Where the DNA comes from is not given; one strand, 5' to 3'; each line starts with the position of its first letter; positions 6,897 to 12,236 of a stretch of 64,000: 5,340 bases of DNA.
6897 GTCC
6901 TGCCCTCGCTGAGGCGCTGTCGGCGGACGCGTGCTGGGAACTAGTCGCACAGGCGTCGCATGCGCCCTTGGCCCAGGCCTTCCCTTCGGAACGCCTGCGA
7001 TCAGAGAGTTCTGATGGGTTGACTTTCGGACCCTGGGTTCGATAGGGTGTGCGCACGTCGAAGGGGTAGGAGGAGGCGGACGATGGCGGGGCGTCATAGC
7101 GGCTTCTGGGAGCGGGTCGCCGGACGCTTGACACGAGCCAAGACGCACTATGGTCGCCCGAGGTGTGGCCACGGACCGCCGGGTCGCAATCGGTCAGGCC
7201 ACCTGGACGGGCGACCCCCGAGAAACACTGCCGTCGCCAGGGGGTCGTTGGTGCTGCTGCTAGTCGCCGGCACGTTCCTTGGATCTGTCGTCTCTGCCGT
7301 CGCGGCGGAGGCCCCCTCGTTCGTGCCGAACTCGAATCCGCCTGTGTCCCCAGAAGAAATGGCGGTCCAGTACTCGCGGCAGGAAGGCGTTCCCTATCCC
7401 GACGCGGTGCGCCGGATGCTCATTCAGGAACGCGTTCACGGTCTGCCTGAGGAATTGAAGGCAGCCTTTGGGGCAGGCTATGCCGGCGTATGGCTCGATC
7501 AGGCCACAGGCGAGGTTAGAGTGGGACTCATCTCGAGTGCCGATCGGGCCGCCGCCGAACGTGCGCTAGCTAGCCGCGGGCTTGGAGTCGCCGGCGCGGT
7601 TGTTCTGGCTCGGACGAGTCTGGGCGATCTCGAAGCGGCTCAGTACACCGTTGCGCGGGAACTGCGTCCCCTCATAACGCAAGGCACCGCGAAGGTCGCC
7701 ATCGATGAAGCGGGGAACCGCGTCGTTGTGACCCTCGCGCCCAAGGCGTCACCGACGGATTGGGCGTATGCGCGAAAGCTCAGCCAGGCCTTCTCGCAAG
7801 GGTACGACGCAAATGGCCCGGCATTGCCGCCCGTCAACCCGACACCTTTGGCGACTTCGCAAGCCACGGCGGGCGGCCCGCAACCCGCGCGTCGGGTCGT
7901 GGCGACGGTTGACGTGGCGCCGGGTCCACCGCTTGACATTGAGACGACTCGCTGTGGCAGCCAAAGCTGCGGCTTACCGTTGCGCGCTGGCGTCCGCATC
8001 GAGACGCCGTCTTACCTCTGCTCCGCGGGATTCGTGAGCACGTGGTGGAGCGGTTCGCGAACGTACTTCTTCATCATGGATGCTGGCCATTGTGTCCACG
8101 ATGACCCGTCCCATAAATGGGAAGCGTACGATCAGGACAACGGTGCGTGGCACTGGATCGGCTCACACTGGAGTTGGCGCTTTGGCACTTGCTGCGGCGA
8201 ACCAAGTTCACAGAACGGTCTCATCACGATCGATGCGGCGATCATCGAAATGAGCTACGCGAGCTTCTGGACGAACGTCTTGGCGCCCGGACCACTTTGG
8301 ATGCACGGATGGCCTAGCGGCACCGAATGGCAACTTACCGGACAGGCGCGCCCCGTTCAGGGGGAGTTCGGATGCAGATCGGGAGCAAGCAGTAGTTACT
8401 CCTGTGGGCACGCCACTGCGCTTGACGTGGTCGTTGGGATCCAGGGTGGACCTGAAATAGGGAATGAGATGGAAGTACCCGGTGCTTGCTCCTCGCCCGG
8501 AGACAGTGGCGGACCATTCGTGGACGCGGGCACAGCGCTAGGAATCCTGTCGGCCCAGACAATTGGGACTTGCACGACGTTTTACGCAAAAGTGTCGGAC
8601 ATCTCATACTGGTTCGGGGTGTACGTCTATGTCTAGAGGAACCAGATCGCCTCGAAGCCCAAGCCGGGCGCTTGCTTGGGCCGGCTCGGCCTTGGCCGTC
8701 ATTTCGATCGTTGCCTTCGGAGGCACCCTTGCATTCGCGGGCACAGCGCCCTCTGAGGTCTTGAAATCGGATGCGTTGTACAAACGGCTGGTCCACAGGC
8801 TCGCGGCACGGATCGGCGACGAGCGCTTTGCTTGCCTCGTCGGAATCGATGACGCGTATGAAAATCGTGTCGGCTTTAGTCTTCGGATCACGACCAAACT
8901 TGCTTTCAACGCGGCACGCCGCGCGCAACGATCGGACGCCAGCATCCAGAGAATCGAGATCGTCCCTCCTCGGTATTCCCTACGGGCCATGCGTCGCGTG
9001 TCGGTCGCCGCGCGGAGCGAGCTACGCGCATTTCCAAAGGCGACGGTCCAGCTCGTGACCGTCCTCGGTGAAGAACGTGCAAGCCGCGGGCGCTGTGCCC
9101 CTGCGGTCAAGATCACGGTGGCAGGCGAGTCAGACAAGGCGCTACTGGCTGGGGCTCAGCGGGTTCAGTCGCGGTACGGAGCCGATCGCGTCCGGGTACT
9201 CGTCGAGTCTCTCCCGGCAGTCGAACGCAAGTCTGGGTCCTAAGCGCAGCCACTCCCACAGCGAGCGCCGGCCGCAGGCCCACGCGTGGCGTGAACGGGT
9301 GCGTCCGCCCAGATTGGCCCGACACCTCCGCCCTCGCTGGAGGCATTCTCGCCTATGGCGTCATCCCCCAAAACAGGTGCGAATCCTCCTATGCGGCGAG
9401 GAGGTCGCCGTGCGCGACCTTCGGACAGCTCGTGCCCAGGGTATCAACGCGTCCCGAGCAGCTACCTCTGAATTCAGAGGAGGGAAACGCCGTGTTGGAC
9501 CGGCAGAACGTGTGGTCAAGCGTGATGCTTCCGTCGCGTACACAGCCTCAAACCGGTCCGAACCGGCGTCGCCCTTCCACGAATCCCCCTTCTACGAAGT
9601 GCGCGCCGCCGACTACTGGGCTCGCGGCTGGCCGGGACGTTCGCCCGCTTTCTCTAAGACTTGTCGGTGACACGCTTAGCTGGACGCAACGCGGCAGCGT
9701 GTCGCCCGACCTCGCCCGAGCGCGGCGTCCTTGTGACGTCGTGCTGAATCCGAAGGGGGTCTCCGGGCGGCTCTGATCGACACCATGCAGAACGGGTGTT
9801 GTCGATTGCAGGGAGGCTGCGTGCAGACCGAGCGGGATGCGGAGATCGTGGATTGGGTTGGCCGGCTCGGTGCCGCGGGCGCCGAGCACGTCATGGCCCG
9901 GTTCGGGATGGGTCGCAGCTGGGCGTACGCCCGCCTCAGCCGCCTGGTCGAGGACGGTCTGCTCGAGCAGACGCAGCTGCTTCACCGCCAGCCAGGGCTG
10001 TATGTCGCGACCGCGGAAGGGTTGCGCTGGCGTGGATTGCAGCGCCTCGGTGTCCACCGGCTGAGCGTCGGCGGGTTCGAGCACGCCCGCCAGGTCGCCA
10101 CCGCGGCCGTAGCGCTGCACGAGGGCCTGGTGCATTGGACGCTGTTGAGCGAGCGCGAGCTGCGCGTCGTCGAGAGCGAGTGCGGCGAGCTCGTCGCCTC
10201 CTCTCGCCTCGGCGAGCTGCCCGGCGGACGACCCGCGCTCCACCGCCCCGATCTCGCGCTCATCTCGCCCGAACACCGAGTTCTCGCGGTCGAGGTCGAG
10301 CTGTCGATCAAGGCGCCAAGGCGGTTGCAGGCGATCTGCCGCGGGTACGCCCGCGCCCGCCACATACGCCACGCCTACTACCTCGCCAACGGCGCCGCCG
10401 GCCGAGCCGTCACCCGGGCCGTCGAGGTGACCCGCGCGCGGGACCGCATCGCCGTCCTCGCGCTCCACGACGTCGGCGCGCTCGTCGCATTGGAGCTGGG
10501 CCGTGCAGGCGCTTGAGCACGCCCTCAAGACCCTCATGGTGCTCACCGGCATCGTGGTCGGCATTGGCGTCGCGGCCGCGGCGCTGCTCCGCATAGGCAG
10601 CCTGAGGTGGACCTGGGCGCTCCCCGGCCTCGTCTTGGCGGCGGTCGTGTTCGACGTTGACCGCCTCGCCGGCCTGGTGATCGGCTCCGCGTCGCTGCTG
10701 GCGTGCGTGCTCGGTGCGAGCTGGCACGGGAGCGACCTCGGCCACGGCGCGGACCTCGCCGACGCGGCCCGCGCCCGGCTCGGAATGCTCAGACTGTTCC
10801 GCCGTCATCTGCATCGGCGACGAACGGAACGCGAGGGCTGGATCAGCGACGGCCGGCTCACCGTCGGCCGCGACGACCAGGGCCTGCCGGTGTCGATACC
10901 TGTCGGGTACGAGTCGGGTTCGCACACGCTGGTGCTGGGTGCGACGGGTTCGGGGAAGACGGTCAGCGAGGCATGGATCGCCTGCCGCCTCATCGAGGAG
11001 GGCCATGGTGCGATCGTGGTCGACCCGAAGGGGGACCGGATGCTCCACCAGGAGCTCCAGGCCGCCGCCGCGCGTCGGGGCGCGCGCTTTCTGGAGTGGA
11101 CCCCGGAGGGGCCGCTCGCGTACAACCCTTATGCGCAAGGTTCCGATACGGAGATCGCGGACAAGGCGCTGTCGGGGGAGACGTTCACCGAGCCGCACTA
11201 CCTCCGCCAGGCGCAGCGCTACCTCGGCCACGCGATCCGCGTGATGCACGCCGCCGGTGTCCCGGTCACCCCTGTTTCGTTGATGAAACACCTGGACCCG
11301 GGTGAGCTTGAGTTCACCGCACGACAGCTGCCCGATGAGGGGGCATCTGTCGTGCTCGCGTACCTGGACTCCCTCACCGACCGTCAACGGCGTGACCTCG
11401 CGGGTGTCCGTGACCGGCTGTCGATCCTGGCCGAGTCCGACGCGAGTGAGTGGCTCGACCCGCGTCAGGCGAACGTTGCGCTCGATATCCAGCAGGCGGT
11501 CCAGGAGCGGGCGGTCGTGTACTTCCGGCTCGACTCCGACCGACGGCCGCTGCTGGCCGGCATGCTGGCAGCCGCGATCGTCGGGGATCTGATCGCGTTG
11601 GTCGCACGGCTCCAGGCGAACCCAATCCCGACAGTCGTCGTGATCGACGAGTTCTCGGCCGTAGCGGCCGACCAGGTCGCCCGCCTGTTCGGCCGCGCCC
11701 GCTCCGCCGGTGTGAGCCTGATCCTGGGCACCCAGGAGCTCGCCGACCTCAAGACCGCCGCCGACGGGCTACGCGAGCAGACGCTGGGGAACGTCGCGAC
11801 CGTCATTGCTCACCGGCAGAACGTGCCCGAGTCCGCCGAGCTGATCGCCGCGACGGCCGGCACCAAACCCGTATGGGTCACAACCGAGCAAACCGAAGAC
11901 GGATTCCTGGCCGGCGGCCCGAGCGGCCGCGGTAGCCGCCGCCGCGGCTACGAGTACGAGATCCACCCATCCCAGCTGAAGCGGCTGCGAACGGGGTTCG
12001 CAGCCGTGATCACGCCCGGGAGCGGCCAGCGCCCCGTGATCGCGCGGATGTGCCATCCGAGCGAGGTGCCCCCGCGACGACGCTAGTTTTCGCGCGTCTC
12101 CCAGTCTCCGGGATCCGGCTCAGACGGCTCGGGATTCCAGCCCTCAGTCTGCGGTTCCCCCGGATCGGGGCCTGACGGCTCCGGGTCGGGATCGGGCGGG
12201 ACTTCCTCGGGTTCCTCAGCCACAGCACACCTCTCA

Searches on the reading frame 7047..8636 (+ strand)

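Call 8: search_protein_families(library=pfam, proteins=[window:7047-8636:+], max_evalue=0.001)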
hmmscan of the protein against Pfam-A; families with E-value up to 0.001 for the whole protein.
window:7047-8636:+ (529 aa): 1 family
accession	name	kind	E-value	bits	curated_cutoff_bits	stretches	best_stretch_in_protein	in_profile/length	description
PF00089.32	Trypsin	-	0.00062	20.1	20.6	0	447-522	135-219/220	Trypsin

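Call 77: search_protein_families(library=padloc, proteins=[window:7047-8636:+], max_evalue=0.05)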
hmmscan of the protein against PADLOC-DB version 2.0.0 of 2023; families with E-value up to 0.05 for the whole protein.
window:7047-8636:+ (529 aa): 0 families

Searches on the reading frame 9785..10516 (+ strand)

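Call 8: search_protein_families(library=pfam, proteins=[window:9785-10516:+], max_evalue=0.001)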
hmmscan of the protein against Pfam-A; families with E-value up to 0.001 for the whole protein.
window:9785-10516:+ (243 aa): 0 families

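Call 77: search_protein_families(library=padloc, proteins=[window:9785-10516:+], max_evalue=0.05)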
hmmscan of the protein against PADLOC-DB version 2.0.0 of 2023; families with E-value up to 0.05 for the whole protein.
window:9785-10516:+ (243 aa): 2 families
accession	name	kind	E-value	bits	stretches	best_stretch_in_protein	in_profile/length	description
PDLC01858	CARF3--CARF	-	0.0042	15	1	16-63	144-190/204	-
PDLC01863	CARF3--CARF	-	0.035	11.8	0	35-68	137-170/182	-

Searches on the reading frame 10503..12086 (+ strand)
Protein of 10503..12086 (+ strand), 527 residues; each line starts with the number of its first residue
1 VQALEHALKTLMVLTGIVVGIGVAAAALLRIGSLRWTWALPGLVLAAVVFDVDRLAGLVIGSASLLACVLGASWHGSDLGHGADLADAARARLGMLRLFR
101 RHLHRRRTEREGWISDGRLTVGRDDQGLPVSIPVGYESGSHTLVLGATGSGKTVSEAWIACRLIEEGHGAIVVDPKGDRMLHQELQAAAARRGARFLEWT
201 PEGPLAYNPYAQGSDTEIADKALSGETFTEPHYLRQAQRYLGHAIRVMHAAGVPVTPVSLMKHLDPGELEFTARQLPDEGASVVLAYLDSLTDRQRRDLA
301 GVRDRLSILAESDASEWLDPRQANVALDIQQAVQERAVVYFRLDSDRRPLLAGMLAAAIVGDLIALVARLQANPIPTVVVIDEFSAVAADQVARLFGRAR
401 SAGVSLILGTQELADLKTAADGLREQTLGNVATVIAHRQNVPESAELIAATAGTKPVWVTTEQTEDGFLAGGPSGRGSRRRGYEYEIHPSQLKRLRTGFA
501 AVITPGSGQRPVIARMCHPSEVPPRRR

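Call 8: search_protein_families(library=pfam, proteins=[window:10503-12086:+], max_evalue=0.001)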
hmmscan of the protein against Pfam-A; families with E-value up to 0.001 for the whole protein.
window:10503-12086:+ (527 aa): 6 families
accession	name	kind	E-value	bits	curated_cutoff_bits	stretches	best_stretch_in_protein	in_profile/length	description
PF10412.15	TrwB_AAD_bind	-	2.8e-09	36.8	20.5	0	339-498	208-369/387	Type IV secretion-system coupling protein DNA-binding domain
PF12696.13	TraG-D_C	-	3.5e-09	37.1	22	1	376-476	1-104/126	TraM recognition site of TraD and TraG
PF01935.23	DUF87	-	4e-06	27.5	23.2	1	124-178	8-63/220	Helicase HerA, central domain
PF02534.20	T4SS-DNA_transf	-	0.00013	21.4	20.1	0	137-180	40-83/468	Type IV secretory system Conjugative DNA transfer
PF13604.12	AAA_30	-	0.00045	20.4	27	0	370-408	84-121/191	AAA domain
PF05872.18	HerA_C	-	0.00055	19.1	22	0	129-178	12-60/502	Helicase HerA-like C-terminal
